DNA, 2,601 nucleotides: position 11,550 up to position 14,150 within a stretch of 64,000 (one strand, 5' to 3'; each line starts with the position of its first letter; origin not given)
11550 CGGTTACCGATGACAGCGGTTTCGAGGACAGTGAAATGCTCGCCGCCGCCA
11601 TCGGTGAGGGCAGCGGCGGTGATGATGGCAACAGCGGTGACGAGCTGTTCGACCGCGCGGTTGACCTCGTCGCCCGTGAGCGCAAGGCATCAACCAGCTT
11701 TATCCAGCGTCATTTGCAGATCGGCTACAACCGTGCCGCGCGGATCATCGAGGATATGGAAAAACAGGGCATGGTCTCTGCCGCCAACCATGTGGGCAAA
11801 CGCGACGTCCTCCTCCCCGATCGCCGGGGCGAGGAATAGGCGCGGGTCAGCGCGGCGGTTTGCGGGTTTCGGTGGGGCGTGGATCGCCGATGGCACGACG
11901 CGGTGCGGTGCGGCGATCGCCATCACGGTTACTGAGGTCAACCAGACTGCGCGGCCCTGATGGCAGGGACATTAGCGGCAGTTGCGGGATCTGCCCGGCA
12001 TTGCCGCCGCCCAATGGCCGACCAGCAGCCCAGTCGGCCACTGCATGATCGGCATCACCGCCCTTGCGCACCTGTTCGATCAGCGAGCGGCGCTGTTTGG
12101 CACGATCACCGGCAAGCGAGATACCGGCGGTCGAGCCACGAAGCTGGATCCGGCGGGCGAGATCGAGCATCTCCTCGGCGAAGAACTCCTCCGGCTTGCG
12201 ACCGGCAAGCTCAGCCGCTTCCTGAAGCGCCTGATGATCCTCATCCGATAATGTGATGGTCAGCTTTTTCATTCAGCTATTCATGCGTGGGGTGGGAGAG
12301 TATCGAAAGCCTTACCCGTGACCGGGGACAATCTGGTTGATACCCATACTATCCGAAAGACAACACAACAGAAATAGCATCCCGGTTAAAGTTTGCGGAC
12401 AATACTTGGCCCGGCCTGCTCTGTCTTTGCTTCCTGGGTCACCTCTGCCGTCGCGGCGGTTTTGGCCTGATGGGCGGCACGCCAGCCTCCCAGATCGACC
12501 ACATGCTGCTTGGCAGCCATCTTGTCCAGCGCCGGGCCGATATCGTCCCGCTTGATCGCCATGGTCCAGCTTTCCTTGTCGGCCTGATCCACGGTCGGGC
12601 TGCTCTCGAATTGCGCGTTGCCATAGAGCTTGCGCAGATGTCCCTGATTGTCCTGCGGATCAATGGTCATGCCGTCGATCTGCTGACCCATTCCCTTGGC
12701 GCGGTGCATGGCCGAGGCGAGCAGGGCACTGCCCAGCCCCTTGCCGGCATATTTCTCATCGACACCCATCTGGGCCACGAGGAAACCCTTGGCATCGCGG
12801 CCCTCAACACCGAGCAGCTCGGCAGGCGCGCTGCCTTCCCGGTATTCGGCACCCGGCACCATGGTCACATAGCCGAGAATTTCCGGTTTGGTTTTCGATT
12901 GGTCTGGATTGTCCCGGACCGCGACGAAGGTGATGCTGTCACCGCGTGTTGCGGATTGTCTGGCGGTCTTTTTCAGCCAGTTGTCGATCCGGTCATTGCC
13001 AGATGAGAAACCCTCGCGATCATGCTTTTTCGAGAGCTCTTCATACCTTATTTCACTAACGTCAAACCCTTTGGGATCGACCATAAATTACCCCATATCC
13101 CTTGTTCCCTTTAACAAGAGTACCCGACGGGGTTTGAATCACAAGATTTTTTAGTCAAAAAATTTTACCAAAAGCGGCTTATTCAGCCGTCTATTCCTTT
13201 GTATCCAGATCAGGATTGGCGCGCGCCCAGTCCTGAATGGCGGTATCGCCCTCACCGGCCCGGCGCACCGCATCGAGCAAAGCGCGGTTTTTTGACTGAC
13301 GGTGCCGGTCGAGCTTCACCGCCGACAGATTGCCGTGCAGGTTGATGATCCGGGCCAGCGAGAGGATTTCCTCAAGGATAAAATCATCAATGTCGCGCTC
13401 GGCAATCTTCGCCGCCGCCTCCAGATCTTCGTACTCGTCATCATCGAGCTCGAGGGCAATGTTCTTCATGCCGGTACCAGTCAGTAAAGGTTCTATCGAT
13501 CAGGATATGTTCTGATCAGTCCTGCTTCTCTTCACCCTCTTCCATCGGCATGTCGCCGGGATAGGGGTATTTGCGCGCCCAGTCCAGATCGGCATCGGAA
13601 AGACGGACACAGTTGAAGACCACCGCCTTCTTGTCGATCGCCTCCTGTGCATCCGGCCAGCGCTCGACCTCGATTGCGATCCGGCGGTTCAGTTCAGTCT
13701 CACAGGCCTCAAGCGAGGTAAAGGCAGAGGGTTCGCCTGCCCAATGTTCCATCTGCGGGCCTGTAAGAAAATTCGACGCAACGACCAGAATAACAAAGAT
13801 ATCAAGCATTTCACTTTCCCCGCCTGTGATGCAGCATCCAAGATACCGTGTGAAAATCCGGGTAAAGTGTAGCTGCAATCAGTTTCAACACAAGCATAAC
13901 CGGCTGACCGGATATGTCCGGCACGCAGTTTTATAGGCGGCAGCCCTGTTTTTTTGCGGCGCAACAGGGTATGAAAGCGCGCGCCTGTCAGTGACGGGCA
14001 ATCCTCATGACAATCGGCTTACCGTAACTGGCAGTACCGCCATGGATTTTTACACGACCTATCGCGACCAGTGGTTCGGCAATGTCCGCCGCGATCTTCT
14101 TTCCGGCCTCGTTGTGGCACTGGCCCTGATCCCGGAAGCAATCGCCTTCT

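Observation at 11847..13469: GNAT toxin sandwiched between two paralogous RHH antitoxin-like genes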

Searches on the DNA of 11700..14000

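Call 75: search_rna_families(source=window, start=11700, end=14000, threshold=evalue, max_evalue=1)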
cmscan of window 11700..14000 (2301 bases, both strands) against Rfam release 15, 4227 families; matches with E-value up to 1: 1.
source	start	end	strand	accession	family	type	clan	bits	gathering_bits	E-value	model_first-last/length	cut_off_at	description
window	12991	13048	-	RF01310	sR7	Gene; snRNA; snoRNA; CD-box;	-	16.9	37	0.81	1-57/57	no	Small nucleolar RNA sR7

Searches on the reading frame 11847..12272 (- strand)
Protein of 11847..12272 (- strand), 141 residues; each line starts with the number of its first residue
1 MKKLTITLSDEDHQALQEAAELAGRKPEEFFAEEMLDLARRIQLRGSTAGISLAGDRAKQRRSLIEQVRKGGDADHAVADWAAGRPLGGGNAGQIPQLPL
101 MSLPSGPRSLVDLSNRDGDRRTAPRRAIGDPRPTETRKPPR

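Call 4: search_protein_families(library=pfam, proteins=[window:11847-12272:-], max_evalue=1)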
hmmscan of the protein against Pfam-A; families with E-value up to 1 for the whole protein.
window:11847-12272:- (141 aa): 3 families
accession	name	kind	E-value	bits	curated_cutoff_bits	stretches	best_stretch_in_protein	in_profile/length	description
PF09386.16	ParD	-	0.0016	19.3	27.3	1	1-37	1-37/80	Antitoxin ParD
PF08681.18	TacA1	-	0.0046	17.3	21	1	3-42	1-40/80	Antitoxin TacA 1-like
PF21983.2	NikA-like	-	0.058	14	27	1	2-32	5-35/72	Mobilization protein NikA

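Call 5: search_protein_families(library=ncbifam, proteins=[window:11847-12272:-], max_evalue=1)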
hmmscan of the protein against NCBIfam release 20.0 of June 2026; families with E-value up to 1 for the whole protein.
window:11847-12272:- (141 aa): 0 families

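Call 36: find_related_loci(query=A7, collection=metagenome_contigs, flank=4000)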
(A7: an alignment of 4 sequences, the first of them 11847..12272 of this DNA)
Query A7 (141 aa) in metagenome_contigs; peptide patterns used: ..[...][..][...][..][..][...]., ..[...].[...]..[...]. (x = any residue, [..] = any of these).
599 stretches matched a pattern, but none encodes a relative of the query by tblastn (E <= 1e-3).

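Call 53: predict_structure(alignment_id=A9)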
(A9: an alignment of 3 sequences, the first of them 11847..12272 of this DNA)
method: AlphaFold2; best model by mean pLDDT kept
length: 141 residues; sequences in the alignment: 3
mean_pLDDT: 53.6   pTM: 0.33
mean pLDDT of the five models: 53.6, 50.0, 47.4, 45.4, 44.3
residues with pLDDT >= 90: 0; 70-90: 27; 50-70: 56; < 50: 58
segments of 3 or more residues with pLDDT < 50: 86-140
pLDDT, mean of each block of 10 residues (from residue 1): 64 73 74 72 64 55 58 55 46 34 34 37 42 42 54
secondary structure, 60 per line:
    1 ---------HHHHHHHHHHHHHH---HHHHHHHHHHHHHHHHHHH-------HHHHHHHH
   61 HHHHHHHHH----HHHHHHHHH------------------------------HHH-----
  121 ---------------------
elements in order: H10-23 H27-45 H53-69 H74-82

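Call 80: fold_search(model_id=the predicted structure, library=pdb)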
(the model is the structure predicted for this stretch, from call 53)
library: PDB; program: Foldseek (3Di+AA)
matches with E <= 10: 43; with E <= 0.001: 0
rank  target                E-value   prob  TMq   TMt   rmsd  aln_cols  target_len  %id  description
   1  6ajm_C                5.6e-01  0.23  0.25  0.40  19.9        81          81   14  Crystal structure of apo AtaTR (released 2019-01-02)
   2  6gts_C                8.2e-01  0.14  0.22  0.34  19.1        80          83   14  Structure of the AtaT-AtaR complex bound DNA (released 2019-03-06)
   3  2jxg_A                8.8e-01  0.41  0.22  0.53   4.6        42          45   19  Solution Structure of the DNA Binding domain of Proline Utilization A (PutA) (released 2008-02-19)
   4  8u12_A                1.0e+00  0.60  0.26  0.66   5.0        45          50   22  Crystal Structure of Antitoxin Protein Rv0298 of Type II Toxin-antitoxin Systems from Mycobacterium tuberculosis (released 2023-09-27)
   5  5x3t_A                1.0e+00  0.13  0.20  0.38  19.6        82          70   21  VapBC from Mycobacterium tuberculosis (released 2017-06-07)
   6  7ak7_C                1.3e+00  0.11  0.22  0.33  16.7        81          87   16  Structure of Salmonella TacT2 toxin bound to TacA2 antitoxin (released 2021-08-18)
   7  7ak7_D                1.5e+00  0.13  0.24  0.38  16.6        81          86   15  Structure of Salmonella TacT2 toxin bound to TacA2 antitoxin (released 2021-08-18)
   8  6sbx_C                1.7e+00  0.18  0.23  0.50   8.7        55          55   18  CdbA Form Two (released 2020-04-22)
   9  6kyt_Q                1.7e+00  0.08  0.18  0.33  11.0        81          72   22  The structure of the M. tb toxin MazEF-mt1 complex (released 2020-08-05)
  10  6sbx_A                1.8e+00  0.18  0.23  0.51   8.6        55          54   18  CdbA Form Two (released 2020-04-22)
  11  6gto                  1.9e+00  0.20  0.19  0.41   6.4        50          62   24  Structure of the AtaR antitoxin (released 2019-03-06)
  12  6kyt_C                2.0e+00  0.06  0.18  0.32  12.5        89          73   20  The structure of the M. tb toxin MazEF-mt1 complex (released 2020-08-05)
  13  7ak7_E                2.3e+00  0.12  0.24  0.43  12.1        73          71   18  Structure of Salmonella TacT2 toxin bound to TacA2 antitoxin (released 2021-08-18)
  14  2x4h_C                2.3e+00  0.05  0.18  0.19   9.7        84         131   19  Crystal Structure of the hypothetical protein SSo2273 from Sulfolobus solfataricus (released 2010-07-21)
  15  6sbw                  2.4e+00  0.25  0.24  0.59   5.3        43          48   19  CdbA Form One (released 2020-04-22)
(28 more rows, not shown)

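Call 86: search_protein_families(library=padloc, proteins=[window:11847-12272:-], max_evalue=0.1)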
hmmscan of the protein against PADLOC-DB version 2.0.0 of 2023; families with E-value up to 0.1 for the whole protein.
window:11847-12272:- (141 aa): 0 families

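Call 87: search_protein_families(library=phrogs, proteins=[window:11847-12272:-], max_evalue=0.1)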
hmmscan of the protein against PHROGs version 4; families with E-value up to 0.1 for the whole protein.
window:11847-12272:- (141 aa): 0 families

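Call 97: search_dna_similar(query=window:11847-12272:-, collection=plasmids, mode=protein, max_evalue=0.01, max_rows=20)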
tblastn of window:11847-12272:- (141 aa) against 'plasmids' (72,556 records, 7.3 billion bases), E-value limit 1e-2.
Records with a match: 1; places in all: 1; records where one place covers at least 80% of the query: 0.
Best place of each record, by identity: <60% 1.
By first word of the organism name: Marinibacterium 1.
By predicted mobility (MOB-suite, as given by PLSDB): non-mobilizable 1.
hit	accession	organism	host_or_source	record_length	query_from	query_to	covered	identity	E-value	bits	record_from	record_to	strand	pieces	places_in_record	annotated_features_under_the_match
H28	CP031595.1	Marinibacterium anthonyi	Isolate culture,marine surface water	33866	4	85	58%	45.1%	2e-11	67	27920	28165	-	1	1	relA: Bifunctional (p)ppGpp synthase/hydrolase RelA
